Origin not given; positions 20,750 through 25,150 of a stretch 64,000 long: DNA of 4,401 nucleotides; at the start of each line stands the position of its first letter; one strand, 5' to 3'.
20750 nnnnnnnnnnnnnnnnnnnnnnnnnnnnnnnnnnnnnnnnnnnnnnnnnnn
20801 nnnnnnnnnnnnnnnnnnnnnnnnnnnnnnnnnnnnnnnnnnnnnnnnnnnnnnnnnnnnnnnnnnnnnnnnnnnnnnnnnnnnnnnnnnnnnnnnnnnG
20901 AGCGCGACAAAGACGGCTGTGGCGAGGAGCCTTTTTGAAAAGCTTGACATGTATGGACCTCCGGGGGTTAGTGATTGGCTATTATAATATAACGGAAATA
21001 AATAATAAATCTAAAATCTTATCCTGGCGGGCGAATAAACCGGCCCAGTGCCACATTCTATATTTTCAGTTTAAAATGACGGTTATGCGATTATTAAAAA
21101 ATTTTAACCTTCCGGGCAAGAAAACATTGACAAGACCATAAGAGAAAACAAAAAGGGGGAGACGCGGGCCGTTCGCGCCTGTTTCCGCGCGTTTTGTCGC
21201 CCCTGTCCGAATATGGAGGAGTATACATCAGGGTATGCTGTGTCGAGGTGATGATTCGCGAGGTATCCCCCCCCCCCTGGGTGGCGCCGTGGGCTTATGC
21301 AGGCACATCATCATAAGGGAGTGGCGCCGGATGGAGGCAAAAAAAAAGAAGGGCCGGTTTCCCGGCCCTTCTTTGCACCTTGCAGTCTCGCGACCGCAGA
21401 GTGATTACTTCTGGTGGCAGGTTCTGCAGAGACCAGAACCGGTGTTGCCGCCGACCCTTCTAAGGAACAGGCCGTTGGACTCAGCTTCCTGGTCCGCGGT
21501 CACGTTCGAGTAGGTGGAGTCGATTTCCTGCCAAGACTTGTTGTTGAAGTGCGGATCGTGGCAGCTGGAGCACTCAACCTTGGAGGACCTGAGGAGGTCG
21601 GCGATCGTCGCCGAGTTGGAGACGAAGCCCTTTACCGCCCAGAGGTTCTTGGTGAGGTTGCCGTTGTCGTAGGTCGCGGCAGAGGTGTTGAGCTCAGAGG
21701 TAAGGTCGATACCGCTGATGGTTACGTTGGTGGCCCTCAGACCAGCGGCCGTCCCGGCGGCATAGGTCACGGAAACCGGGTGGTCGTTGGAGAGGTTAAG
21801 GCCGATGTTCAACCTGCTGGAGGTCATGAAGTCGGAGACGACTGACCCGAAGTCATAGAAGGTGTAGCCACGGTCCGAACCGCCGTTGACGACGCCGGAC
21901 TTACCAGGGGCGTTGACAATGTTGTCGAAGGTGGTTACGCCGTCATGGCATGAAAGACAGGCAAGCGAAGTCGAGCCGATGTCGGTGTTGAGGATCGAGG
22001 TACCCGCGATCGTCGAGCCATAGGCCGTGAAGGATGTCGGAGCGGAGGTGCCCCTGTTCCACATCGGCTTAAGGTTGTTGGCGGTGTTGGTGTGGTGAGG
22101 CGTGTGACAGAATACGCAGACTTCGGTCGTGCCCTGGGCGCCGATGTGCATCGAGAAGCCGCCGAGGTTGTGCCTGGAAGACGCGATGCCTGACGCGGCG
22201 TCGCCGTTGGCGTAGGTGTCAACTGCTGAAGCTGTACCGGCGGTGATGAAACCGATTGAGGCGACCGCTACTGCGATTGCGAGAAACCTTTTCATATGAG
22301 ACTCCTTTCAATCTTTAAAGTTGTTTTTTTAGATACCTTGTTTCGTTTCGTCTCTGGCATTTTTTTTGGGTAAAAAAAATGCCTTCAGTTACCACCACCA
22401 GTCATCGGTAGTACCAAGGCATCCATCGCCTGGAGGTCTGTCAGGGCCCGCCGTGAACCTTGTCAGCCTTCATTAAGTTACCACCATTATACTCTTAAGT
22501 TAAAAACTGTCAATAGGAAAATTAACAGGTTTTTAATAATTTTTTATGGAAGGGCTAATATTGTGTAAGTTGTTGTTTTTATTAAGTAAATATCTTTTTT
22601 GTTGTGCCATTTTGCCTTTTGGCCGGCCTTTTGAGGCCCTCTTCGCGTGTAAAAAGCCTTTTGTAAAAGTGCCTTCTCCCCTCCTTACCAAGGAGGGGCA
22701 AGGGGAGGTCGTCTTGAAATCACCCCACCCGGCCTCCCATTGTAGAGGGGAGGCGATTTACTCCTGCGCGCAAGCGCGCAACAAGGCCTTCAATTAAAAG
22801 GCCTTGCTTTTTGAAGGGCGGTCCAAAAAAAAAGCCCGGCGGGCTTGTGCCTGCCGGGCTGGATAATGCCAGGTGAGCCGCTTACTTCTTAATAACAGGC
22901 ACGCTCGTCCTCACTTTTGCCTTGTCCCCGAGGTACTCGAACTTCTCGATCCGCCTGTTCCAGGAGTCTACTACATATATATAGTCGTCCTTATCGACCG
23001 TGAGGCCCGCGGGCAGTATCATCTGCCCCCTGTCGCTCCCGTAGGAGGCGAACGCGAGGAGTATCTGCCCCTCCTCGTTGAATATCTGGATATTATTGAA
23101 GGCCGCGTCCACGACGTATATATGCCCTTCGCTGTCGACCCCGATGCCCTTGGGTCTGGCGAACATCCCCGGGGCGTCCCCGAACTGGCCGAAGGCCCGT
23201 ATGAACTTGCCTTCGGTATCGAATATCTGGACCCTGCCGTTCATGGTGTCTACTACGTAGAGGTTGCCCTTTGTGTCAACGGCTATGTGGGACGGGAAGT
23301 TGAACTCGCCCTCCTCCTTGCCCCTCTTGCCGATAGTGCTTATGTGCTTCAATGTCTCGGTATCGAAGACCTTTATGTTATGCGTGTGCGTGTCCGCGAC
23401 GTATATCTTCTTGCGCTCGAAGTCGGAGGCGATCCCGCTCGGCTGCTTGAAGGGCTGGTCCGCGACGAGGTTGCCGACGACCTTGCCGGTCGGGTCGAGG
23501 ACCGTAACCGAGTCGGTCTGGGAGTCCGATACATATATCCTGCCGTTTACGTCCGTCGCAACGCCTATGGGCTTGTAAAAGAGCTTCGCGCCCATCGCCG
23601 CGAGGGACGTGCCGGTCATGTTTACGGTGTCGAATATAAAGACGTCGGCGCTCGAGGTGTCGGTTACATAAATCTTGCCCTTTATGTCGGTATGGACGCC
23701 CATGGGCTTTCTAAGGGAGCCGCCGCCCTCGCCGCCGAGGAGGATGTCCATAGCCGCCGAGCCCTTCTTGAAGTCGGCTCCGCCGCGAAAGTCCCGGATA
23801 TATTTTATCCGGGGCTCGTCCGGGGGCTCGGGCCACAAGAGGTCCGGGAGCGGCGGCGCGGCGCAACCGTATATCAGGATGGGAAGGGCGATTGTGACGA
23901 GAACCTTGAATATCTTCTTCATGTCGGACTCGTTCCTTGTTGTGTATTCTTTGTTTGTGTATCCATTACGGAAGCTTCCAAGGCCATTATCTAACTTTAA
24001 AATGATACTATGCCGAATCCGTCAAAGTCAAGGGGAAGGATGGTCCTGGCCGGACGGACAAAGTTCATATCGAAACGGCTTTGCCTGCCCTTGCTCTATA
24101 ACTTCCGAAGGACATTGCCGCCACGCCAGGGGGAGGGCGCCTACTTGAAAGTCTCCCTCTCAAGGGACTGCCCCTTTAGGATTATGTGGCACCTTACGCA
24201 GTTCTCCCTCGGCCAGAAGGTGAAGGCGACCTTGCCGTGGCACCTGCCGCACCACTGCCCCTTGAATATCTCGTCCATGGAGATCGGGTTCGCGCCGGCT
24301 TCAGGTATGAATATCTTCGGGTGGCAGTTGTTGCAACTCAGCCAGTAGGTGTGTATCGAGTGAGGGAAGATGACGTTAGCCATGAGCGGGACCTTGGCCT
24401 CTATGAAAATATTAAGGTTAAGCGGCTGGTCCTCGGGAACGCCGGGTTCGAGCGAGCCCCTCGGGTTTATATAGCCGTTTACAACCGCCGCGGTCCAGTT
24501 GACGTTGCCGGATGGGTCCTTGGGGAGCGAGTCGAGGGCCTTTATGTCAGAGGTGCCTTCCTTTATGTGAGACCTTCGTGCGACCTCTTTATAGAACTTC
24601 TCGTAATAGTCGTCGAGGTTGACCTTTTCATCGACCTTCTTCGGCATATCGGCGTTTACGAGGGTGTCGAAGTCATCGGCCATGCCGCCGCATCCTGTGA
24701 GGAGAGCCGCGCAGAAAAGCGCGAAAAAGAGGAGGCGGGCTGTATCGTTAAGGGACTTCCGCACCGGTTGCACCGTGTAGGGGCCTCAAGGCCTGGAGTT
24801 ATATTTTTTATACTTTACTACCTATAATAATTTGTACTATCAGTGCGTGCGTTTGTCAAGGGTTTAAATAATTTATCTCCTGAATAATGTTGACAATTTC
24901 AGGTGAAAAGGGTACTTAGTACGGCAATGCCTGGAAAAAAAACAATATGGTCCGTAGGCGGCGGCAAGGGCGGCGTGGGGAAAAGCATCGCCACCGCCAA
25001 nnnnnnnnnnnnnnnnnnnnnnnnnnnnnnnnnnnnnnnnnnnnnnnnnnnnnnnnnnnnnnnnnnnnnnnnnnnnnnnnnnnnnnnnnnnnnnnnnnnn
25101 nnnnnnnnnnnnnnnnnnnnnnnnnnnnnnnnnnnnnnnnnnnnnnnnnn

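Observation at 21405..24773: Highly signalled secreted tetraheme cytochrome with NHL beta-propeller and c7 triheme partners: possible extracellular electron-transfer (nanowire-type) locus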

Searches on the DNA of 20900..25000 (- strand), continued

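Call 101: search_with_rna_model(model_id=R1, sources=[L008, L016, L017, L004, L009], max_evalue=0.1, show_alignments=5)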
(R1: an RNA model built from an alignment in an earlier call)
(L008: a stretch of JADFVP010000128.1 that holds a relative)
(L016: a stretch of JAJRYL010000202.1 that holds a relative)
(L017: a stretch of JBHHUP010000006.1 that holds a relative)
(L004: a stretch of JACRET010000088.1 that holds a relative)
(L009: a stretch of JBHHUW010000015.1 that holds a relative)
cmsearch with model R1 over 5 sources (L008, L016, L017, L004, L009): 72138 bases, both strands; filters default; matches with E-value up to 0.1: 6.
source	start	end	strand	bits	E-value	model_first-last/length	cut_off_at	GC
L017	9836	10009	+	26.2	7.6e-06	1-148/148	no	0.36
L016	5889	6022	+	25.9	9.1e-06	1-148/148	no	0.43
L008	8367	8512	+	24.5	2.4e-05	1-148/148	no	0.4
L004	6849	6993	+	18.5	0.0015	1-148/148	no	0.5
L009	9833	9964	+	14.3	0.025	1-148/148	no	0.4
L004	2303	2422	-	14.2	0.027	1-148/148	no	0.3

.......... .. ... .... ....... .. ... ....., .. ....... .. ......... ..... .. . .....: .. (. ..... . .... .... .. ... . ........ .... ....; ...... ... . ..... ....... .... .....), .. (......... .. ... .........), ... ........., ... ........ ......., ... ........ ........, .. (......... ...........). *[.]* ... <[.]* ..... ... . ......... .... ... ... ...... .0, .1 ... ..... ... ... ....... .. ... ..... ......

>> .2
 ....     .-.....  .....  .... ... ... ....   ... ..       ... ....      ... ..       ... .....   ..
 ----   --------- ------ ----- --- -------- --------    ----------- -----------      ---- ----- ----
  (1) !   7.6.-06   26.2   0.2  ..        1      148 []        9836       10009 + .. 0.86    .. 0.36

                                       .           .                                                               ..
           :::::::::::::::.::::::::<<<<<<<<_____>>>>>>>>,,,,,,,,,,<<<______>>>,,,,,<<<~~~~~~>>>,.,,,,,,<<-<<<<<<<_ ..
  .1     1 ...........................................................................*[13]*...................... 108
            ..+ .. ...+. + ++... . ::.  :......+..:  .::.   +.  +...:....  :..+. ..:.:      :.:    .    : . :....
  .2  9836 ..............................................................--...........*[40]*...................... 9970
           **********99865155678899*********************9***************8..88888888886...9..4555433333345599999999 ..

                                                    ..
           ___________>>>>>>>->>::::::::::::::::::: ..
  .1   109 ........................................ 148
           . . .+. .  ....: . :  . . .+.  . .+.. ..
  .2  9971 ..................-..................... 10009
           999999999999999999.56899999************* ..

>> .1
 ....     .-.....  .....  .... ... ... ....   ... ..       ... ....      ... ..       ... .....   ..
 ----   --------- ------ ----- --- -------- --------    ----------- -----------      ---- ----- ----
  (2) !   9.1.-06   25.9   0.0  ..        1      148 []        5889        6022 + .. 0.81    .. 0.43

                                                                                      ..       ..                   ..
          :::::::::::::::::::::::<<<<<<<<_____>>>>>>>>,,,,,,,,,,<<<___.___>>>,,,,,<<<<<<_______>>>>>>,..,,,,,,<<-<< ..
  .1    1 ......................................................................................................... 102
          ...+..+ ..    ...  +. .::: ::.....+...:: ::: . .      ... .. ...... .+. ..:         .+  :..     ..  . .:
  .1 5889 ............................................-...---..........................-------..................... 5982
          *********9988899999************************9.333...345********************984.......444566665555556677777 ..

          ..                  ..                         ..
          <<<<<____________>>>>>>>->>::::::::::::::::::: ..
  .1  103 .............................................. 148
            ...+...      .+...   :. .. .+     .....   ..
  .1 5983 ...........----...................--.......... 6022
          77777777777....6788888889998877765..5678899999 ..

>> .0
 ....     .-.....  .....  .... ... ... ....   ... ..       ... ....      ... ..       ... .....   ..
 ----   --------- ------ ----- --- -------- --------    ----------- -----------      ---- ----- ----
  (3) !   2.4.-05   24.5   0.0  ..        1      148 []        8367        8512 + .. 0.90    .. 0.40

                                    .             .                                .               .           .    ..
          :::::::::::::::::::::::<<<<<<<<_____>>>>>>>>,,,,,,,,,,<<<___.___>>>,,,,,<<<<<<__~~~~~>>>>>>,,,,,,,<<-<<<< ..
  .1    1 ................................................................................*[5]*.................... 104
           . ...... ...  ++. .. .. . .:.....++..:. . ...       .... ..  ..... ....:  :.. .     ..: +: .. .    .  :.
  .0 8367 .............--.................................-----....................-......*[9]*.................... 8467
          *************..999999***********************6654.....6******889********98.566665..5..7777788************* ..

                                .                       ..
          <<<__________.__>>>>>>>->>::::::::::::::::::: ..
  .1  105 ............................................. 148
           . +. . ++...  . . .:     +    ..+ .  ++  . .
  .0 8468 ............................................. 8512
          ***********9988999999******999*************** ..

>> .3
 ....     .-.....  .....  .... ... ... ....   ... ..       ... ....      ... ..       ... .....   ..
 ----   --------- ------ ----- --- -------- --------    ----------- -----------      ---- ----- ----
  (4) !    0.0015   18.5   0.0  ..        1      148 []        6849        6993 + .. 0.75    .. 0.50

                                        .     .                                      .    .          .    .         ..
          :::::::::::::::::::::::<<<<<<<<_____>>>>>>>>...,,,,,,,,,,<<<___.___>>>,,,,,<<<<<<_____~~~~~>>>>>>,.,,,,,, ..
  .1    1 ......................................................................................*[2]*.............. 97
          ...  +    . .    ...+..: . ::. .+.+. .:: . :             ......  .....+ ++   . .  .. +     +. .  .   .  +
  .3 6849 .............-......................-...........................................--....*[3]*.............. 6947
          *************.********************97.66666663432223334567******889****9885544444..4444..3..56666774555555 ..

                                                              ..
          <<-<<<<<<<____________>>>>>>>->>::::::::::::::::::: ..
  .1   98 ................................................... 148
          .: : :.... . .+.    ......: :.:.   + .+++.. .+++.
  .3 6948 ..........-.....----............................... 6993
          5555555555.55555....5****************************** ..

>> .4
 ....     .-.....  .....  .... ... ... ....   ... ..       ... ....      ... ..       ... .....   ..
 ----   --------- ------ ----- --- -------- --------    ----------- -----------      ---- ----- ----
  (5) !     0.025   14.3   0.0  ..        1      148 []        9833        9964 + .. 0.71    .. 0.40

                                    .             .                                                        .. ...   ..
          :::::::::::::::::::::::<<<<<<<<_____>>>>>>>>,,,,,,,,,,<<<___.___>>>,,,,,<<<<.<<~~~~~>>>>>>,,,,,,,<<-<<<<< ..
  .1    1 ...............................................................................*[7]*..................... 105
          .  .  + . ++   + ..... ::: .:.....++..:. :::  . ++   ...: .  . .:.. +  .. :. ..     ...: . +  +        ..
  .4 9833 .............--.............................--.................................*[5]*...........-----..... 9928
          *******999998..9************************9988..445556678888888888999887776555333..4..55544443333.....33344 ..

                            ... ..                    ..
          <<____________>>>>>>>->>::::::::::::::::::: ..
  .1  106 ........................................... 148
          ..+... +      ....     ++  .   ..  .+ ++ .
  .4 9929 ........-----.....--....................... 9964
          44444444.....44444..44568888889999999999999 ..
